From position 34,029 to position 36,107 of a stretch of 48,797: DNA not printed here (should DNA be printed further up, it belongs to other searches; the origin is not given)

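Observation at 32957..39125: Cassette of two B12-binding radical SAM enzymes flanking a membrane-anchored hypothetical, next to an SGNH hydrolase and the ABC ATPase: candidate undescribed modification system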

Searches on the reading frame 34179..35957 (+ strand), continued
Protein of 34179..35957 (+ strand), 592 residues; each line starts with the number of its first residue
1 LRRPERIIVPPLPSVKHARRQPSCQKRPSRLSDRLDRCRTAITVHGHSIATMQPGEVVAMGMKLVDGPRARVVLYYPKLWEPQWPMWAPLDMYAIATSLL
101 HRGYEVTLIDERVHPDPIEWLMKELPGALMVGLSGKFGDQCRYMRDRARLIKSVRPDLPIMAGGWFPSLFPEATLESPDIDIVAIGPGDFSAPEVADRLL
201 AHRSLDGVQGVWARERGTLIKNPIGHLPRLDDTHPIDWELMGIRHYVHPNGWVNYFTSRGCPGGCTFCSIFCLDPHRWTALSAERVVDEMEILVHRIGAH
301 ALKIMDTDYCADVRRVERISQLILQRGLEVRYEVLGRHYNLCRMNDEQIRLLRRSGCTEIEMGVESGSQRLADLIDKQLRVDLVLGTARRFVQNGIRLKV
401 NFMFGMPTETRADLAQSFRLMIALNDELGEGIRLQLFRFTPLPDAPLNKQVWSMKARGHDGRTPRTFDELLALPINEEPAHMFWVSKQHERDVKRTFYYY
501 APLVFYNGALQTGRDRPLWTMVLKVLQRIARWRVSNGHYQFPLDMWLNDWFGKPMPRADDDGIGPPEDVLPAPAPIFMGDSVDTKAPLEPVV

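Call 55: search_protein_families(library=pfam, alignment_id=A2, max_evalue=0.1)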
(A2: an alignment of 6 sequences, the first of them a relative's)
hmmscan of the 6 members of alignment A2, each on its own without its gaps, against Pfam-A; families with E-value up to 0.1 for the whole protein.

A. member 1, L004:3292-4254:+ (320 aa): 1 family
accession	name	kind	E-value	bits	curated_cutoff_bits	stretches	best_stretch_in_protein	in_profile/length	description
PF13527.13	Acetyltransf_9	-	0.0021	18.5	25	1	3-116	8-113/127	Acetyltransferase (GNAT) domain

B. families by the number of members that match (of 6 scanned): 3 families
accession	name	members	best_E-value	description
PF13527.13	Acetyltransf_9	6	9e-08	Acetyltransferase (GNAT) domain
PF00583.31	Acetyltransf_1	1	0.047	Acetyltransferase (GNAT) family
PF13508.13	Acetyltransf_7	1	0.081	Acetyltransferase (GNAT) domain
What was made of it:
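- The GNAT family hits Acetyltransf_9 in 6 of 6 members (call 55).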

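Call 63: find_related_loci(query=A1, collection=metagenome_contigs, flank=10000)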
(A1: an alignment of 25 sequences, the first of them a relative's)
Query A1 (531 aa) in metagenome_contigs; peptide patterns used: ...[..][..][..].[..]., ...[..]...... (x = any residue, [..] = any of these).
244 stretches matched a pattern; 15 encode a relative of the query (tblastn E <= 1e-3); 15 distinct loci.
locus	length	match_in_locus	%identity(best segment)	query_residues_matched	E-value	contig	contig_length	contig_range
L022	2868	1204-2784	54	1-530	0e+0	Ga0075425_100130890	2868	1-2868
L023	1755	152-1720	53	1-528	0e+0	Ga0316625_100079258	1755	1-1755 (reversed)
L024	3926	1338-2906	53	1-529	0e+0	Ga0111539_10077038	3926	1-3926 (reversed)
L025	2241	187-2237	62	2-486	8e-166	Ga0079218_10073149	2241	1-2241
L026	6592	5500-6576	60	1-360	8e-146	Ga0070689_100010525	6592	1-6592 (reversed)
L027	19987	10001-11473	36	4-495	3e-97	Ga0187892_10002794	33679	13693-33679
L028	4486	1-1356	29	33-486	8e-50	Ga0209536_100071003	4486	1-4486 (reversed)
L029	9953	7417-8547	26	25-386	9e-30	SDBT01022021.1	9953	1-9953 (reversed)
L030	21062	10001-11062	25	28-382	3e-28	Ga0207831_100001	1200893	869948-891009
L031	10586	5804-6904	27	1-367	2e-26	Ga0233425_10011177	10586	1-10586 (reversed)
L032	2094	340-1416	28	3-363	1e-25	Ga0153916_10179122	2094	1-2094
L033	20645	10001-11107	26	1-369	1e-22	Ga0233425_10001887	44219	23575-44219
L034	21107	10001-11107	27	1-369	5e-22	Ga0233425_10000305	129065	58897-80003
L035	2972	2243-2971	28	99-345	2e-17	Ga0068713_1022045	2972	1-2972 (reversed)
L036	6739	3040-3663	26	198-396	3e-9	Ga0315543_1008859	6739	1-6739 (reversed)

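Call 72: find_encoding_contigs(protein=P0038, flank=8000, max_places=1)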
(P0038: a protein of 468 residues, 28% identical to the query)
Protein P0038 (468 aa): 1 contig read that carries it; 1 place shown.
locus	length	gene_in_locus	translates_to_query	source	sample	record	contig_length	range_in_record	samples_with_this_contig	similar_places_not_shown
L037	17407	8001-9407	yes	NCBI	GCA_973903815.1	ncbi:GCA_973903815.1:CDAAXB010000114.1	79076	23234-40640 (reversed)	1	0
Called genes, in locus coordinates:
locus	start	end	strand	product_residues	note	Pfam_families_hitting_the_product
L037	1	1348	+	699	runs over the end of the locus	PF13439:Glyco_transf_4, PF20706:GT4-conflict, PF00534:Glycos_transf_1, PF13692:Glyco_trans_1_4, PF13524:Glyco_trans_1_2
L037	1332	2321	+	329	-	PF13489:Methyltransf_23, PF13847:Methyltransf_31, PF08241:Methyltransf_11, PF08242:Methyltransf_12, PF13649:Methyltransf_25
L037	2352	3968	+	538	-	PF04932:Wzy_C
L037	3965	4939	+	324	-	PF01075:Glyco_transf_9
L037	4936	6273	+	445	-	-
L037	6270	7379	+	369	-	PF13439:Glyco_transf_4, PF13579:Glyco_trans_4_4, PF00534:Glycos_transf_1, PF13692:Glyco_trans_1_4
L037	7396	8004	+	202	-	-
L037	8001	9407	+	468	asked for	PF02310:B12-binding, PF04055:Radical_SAM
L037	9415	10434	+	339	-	PF04055:Radical_SAM, PF13186:SPASM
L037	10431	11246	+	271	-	PF13489:Methyltransf_23, PF13847:Methyltransf_31, PF08241:Methyltransf_11, PF08242:Methyltransf_12, PF13649:Methyltransf_25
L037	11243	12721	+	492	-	PF02310:B12-binding, PF04055:Radical_SAM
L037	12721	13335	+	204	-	PF13489:Methyltransf_23, PF13847:Methyltransf_31, PF08241:Methyltransf_11, PF08242:Methyltransf_12 (weak), PF13649:Methyltransf_25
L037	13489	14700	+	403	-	PF01979:Amidohydro_1, PF07969:Amidohydro_3 (weak)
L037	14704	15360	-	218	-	-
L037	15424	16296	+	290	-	-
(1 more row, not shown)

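Call 73: find_encoding_contigs(protein=P0036, flank=8000, max_places=1)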
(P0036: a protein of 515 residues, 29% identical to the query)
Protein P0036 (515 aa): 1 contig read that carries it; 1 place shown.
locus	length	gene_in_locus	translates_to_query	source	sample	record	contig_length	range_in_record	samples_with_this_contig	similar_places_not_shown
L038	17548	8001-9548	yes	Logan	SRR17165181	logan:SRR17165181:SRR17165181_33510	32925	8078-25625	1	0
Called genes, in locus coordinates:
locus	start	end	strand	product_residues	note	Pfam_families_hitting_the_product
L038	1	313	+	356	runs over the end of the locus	PF00248:Aldo_ket_red, PF13187:Fer4_9 (weak)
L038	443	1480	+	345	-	PF00248:Aldo_ket_red, PF13534:Fer4_17 (weak)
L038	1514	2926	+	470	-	PF01943:Polysacc_synt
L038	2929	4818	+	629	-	PF13522:GATase_6, PF13537:GATase_7, PF00733:Asn_synthase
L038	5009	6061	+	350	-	PF04055:Radical_SAM, PF13186:SPASM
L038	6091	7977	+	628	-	PF13522:GATase_6, PF13537:GATase_7, PF00733:Asn_synthase, PF02540:NAD_synthase (weak)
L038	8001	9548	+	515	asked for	PF02310:B12-binding, PF04055:Radical_SAM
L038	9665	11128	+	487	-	PF02310:B12-binding, PF04055:Radical_SAM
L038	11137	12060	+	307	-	PF13489:Methyltransf_23, PF08241:Methyltransf_11, PF08242:Methyltransf_12, PF13649:Methyltransf_25 (weak)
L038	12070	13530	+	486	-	PF02310:B12-binding, PF04055:Radical_SAM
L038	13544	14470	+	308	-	PF13489:Methyltransf_23, PF08241:Methyltransf_11, PF08242:Methyltransf_12 (weak), PF13649:Methyltransf_25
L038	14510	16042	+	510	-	PF02310:B12-binding, PF04055:Radical_SAM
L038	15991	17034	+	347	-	PF04055:Radical_SAM, PF13186:SPASM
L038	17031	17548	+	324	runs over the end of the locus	PF13489:Methyltransf_23, PF07021:MetW (weak), PF08241:Methyltransf_11, PF08242:Methyltransf_12, PF13649:Methyltransf_25, PF13847:Methyltransf_31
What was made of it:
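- Distant rSAM1 relatives lie in loci with Wzy_C, Polysacc_synt, GT4 and GT9 genes and several B12-rSAM/MT pairs (calls 72, 73).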

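Call 77: search_protein_families(library=pfam, proteins=[L002:7022-8185:-, L002:9007-9918:+, L011:5592-7712:+], max_evalue=0.05)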
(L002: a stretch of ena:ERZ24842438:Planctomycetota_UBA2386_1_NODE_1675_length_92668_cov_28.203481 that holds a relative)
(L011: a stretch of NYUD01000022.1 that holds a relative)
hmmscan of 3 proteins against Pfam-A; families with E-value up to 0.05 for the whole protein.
L002:7022-8185:- (387 aa): 0 families

L002:9007-9918:+ (303 aa): 1 family
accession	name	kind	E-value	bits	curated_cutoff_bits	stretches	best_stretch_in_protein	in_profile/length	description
PF13469.12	Sulfotransfer_3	-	3.5e-05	24.6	27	1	12-197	2-206/216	Sulfotransferase family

L011:5592-7712:+ (706 aa): 2 families
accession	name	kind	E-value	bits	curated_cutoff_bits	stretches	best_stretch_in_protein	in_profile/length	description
PF13472.12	Lipase_GDSL_2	-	4.6e-15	57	32.9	1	462-685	1-174/178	GDSL-like Lipase/Acylhydrolase family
PF00657.28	Lipase_GDSL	-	4.9e-06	27.3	23.6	1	460-540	1-92/208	GDSL-like Lipase/Acylhydrolase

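Call 80: search_solved_structures(query=A4, max_evalue=0.001)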
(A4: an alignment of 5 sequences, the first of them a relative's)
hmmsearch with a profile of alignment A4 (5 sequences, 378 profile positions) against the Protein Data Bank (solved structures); distinct sequences matched with E-value up to 0.001: 30.
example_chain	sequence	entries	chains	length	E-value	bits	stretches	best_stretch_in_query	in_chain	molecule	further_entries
2z87_A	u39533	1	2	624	1.4e-16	63.6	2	3-233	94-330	Chondroitin synthase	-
2z86_A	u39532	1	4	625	1.4e-16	63.6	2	3-233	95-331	Chondroitin synthase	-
6p61_A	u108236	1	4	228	1.8e-15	60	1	3-125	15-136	Glycosyltransferase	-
6yv7_B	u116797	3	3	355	1.5e-13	53.6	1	3-115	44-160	Glycosyl transferase, family 2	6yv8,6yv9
6yv7_A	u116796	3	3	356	1.5e-13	53.6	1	3-115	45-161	Glycosyl transferase, family 2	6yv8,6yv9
5tze_C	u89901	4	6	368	1.1e-11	47.6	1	1-110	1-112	Glycosyl transferase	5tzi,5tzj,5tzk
5tz8_A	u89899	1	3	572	2.7e-11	46.2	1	1-110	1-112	Glycosyl transferase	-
8vh7_A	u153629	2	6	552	1.5e-10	43.7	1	3-115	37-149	Heparosan synthase B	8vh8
8viw_A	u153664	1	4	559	1.6e-10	43.7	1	3-115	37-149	Heparosan synthase B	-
5mlz_A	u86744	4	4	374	1.4e-09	40.6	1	1-114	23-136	Dolichol monophosphate mannose synthase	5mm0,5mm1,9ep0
5hea_A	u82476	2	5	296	4.5e-09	38.9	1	3-128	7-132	Putative glycosyltransferase (GalT1)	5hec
9jma_A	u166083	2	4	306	7.2e-09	38.2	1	2-100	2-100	GalNAc(5)-diNAcBac-PP-undecaprenol beta-1,3-glucosyltransferase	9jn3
3bcv_A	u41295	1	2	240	1.2e-08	37.5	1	2-102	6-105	Putative glycosyltransferase protein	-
3l7i_A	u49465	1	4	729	2.6e-08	36.4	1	3-104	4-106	Teichoic acid biosynthesis protein F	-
3l7m_A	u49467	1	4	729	2.6e-08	36.4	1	3-104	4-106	Teichoic acid biosynthesis protein F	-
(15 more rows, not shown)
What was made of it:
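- The nearest for the GT2 profile are polysaccharide synthases (call 80).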

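Call 81: search_solved_structures(query=A5, max_evalue=0.001)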
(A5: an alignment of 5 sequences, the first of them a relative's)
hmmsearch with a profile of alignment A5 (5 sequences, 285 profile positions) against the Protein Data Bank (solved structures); distinct sequences matched with E-value up to 0.001: 105 (the best 60 are shown).
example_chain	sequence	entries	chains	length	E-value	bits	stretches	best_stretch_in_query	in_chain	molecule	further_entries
3bus_A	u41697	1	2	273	2.1e-17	66.5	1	38-186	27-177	Methyltransferase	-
6uv6_A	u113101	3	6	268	1.3e-16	63.9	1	36-185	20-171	D-glucose O-methyltransferase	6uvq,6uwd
8zc8_A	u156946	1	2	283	1.6e-15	60.3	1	38-182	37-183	MitM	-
21zq_A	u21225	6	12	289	1.7e-15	60.2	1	38-182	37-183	MitM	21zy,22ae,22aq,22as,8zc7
5wp5_A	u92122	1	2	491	1.1e-14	57.6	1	65-239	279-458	Phosphomethylethanolamine N-methyltransferase 2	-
5wp4_A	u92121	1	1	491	6.6e-14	55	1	65-239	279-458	Phosphoethanolamine N-methyltransferase 1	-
1ve3_A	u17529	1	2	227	1.2e-13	54.2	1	49-173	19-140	hypothetical protein PH0226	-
1wzn_A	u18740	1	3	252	2.2e-12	50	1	68-172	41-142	SAM-dependent methyltransferase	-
7fbh_A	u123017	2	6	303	2.9e-11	46.3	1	69-219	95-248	BezA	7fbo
4ine_A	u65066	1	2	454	9.7e-11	44.6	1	65-174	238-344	Protein PMT-2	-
9rfr_A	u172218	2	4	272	2.8e-10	43.1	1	60-174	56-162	Ubiquinone biosynthesis O-methyltransferase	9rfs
4krh_A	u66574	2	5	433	3.9e-10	42.6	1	66-174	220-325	Phosphoethanolamine N-methyltransferase 2 | Phospholethanolamine N-methyltransferase 2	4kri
3mgg_A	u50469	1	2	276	4.1e-09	39.3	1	64-173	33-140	Methyltransferase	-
3d2l_A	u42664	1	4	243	1.5e-08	37.5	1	62-172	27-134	SAM-dependent methyltransferase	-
4pne_A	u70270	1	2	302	2.2e-08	36.9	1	38-245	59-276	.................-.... protein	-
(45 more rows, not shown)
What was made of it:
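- The nearest solved relatives of the MT profile are 3bus, the D-glucose O-methyltransferase 6uv6 and MitM (call 81).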
